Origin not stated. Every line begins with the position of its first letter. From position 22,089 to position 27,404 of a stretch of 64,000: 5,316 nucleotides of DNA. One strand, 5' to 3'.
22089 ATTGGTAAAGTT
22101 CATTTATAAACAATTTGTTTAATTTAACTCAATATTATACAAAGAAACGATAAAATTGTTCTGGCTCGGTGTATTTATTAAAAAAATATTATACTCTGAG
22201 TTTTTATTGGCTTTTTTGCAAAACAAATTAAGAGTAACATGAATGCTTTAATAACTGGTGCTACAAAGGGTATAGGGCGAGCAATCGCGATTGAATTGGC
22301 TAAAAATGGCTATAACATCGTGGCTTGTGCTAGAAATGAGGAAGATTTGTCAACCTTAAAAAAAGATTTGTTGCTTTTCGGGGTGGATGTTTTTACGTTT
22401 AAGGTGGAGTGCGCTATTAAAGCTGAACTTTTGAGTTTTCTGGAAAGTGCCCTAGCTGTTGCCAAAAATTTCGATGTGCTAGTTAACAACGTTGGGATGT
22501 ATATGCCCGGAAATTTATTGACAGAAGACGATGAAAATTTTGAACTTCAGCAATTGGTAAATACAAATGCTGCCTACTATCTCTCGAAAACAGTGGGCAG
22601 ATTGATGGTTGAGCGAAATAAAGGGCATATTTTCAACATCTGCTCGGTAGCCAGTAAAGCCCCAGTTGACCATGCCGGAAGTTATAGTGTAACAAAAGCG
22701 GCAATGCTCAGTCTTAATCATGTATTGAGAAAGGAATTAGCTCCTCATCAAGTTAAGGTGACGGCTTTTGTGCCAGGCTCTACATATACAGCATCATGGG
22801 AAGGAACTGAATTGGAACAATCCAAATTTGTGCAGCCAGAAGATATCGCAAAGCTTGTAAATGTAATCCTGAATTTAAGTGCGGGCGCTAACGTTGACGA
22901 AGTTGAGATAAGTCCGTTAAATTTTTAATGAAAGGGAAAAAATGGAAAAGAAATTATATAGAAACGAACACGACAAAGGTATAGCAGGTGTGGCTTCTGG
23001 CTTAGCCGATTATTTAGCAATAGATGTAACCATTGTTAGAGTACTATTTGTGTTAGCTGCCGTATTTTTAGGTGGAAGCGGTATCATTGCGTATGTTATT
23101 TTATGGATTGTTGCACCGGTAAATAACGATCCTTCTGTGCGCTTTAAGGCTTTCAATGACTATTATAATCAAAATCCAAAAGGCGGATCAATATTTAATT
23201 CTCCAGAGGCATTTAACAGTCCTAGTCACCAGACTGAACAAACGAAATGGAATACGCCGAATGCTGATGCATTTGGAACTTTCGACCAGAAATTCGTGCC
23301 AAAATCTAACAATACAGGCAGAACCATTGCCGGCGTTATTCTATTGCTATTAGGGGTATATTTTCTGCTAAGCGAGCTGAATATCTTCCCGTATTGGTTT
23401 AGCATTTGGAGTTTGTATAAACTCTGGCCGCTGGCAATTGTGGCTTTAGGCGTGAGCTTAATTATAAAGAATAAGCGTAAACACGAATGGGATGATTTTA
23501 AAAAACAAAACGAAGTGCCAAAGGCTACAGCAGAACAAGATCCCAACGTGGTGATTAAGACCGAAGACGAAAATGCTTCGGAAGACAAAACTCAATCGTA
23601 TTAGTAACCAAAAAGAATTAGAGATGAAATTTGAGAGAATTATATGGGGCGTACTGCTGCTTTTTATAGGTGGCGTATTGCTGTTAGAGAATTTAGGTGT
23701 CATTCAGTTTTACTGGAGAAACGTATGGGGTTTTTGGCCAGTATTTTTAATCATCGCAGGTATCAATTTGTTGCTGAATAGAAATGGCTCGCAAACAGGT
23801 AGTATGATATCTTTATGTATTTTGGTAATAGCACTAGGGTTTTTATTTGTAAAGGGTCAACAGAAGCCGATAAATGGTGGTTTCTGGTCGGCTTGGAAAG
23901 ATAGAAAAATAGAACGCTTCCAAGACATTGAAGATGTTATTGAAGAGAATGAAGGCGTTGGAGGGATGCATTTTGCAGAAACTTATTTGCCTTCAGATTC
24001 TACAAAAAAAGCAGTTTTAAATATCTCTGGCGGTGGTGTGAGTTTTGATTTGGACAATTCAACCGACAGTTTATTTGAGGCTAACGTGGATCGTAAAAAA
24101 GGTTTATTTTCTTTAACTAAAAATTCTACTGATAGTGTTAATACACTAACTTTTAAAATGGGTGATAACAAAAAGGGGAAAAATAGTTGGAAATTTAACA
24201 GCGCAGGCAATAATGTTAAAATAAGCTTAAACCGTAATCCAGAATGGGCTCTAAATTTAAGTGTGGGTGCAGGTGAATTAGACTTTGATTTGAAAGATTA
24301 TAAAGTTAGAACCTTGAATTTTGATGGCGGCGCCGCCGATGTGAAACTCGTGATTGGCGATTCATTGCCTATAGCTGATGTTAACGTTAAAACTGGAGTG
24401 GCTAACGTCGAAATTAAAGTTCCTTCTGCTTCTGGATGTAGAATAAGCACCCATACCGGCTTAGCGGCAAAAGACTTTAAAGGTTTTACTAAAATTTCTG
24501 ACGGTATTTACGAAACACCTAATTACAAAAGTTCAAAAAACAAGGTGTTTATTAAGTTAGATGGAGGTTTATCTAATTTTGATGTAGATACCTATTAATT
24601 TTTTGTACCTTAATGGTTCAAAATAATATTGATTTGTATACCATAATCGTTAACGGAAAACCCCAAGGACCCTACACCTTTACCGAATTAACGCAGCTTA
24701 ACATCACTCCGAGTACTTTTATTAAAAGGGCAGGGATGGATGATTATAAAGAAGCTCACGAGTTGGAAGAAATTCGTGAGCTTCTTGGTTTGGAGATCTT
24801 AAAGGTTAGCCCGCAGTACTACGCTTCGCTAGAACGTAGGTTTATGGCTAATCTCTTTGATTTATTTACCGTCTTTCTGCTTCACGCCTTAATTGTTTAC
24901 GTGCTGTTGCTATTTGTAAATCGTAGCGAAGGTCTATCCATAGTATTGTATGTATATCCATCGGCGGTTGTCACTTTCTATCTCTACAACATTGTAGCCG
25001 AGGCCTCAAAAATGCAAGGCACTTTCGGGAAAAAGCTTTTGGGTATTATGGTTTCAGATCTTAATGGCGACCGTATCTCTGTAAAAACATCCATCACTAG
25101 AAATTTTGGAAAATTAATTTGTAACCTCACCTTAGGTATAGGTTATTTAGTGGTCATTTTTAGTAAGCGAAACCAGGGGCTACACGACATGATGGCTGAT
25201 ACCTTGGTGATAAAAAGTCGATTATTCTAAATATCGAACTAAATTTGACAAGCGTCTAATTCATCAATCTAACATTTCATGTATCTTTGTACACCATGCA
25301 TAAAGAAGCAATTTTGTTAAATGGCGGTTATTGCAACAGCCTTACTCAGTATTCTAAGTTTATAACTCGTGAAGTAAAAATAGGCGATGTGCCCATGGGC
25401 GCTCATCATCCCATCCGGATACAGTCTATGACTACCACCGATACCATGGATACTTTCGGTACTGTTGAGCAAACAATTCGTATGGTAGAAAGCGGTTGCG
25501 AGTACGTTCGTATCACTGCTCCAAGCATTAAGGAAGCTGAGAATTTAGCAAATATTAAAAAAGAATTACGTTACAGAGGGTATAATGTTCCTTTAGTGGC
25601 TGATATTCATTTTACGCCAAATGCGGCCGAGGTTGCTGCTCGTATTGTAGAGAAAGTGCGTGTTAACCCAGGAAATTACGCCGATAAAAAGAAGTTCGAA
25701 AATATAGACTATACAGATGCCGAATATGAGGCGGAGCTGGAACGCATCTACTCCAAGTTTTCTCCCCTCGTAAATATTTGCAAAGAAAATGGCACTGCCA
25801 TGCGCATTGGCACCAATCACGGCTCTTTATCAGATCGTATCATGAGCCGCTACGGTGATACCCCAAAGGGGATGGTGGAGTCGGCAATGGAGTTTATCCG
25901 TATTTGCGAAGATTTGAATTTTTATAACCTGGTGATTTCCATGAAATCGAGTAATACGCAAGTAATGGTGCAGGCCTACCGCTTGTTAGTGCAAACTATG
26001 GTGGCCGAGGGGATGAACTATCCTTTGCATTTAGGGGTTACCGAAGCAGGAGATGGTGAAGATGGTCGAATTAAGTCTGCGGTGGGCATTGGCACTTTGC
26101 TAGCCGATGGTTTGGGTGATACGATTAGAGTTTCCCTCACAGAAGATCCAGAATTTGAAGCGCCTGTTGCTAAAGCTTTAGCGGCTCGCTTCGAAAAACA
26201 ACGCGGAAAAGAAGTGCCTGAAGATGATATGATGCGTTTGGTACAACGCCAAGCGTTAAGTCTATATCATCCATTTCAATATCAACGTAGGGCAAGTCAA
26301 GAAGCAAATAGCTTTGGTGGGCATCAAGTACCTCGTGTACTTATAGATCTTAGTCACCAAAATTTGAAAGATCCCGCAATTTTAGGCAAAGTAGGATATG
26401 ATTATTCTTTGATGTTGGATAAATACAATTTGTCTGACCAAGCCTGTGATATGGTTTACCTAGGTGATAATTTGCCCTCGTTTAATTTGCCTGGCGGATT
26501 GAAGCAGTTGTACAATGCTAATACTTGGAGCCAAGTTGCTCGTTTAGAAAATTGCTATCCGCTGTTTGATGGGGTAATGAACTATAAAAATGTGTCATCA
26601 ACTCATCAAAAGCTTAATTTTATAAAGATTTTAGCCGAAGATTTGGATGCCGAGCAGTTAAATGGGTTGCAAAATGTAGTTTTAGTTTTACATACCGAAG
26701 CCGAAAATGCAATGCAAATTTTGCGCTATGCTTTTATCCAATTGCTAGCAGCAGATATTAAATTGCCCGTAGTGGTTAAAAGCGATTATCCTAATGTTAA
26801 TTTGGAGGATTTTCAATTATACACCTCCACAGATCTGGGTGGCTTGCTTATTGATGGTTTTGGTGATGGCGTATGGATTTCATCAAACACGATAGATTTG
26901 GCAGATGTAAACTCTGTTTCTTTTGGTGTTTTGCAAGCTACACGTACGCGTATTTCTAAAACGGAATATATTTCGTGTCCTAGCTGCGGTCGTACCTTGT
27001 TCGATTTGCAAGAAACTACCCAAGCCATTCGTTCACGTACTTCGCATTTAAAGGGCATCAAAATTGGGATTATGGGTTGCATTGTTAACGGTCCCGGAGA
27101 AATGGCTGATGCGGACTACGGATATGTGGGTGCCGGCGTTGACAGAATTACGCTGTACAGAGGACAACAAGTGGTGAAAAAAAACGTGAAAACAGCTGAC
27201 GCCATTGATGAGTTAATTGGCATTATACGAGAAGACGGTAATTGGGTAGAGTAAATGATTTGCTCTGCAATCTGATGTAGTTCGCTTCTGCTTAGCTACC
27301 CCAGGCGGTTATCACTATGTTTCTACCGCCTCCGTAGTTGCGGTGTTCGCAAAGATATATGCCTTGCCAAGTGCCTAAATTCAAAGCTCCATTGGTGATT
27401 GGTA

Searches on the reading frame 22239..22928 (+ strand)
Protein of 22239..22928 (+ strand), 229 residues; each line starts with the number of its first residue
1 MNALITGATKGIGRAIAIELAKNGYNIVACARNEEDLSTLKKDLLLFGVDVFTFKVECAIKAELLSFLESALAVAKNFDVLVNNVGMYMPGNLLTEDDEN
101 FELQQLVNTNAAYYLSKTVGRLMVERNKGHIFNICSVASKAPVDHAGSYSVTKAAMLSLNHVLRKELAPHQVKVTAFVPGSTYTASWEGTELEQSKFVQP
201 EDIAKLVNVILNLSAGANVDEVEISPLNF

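Call 94: search_protein_families(library=pfam, proteins=[window:22239-22928:+], max_evalue=0.0001)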
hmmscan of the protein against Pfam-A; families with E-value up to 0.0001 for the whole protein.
window:22239-22928:+ (229 aa): 2 families
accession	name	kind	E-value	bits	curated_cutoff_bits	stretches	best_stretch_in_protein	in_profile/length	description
PF00106.31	adh_short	-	3.6e-43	147.8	26.6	1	3-188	3-188/195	short chain dehydrogenase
PF13561.12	adh_short_C2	-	5.6e-28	98.5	27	1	7-191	1-185/236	Enoyl-(Acyl carrier protein) reductase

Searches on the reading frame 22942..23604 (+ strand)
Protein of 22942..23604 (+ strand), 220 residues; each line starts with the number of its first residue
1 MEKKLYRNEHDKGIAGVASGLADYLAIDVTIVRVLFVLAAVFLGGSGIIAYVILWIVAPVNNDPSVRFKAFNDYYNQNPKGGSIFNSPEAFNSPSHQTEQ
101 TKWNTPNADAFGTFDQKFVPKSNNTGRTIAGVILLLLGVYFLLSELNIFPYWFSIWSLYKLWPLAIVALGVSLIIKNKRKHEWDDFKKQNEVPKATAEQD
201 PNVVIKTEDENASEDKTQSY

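Call 94: search_protein_families(library=pfam, proteins=[window:22942-23604:+], max_evalue=0.0001)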
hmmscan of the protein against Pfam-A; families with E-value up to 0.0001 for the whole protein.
window:22942-23604:+ (220 aa): 3 families
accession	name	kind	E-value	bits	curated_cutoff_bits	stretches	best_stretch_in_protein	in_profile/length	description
PF04024.17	PspC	-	1.5e-22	79.5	25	1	3-60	1-57/58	PspC domain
PF18917.5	LiaI-LiaF-like_TM1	-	2.2e-09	37.7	27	1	129-174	2-42/42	LiaI-LiaF-like transmembrane region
PF22570.1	LiaF-TM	-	8.4e-05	23.8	27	1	127-180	48-97/98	LiaF transmembrane domain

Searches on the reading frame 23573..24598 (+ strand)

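Call 94: search_protein_families(library=pfam, proteins=[window:23573-24598:+], max_evalue=0.0001)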
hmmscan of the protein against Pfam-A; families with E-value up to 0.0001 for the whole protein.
window:23573-24598:+ (341 aa): 2 families
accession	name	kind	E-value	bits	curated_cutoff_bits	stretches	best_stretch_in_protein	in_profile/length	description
PF22570.1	LiaF-TM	-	3.8e-12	47.3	27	1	24-106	1-76/98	LiaF transmembrane domain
PF18917.5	LiaI-LiaF-like_TM1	-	1.2e-10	41.8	27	1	23-67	1-42/42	LiaI-LiaF-like transmembrane region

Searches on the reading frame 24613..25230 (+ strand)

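Call 94: search_protein_families(library=pfam, proteins=[window:24613-25230:+], max_evalue=0.0001)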
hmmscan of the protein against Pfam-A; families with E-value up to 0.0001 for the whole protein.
window:24613-25230:+ (205 aa): 2 families
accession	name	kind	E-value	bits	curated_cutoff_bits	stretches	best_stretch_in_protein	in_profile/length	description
PF06271.18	RDD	-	2e-24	86.8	24.1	1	70-195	1-136/137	RDD family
PF14237.11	GYF_2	-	2.9e-11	43.4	25.8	1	10-53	2-49/50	GYF domain 2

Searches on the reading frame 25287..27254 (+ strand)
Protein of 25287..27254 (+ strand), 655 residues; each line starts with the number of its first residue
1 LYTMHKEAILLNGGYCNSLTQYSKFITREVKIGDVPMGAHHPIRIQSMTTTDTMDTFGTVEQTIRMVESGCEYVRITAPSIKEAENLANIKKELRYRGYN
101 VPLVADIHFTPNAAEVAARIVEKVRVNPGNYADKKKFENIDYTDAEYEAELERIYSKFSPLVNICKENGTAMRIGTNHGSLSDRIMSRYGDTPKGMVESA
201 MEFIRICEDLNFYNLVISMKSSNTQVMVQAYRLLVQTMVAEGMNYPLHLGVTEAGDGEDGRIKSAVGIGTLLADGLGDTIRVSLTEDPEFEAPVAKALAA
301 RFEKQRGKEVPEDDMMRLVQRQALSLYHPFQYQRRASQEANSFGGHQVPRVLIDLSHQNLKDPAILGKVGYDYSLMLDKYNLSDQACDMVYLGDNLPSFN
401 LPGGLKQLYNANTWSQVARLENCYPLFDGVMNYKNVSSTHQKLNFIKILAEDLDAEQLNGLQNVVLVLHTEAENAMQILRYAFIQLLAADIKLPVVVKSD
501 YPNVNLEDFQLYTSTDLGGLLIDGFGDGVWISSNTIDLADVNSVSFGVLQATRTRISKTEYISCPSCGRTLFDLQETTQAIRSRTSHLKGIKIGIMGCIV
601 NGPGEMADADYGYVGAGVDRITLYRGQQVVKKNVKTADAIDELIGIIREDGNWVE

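Call 94: search_protein_families(library=pfam, proteins=[window:25287-27254:+], max_evalue=0.0001)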
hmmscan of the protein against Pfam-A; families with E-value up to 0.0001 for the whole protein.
window:25287-27254:+ (655 aa): 1 family
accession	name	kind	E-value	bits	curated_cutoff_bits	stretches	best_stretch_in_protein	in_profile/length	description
PF04551.19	GcpE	-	6.3e-125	417.2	32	2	27-303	1-248/343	GcpE protein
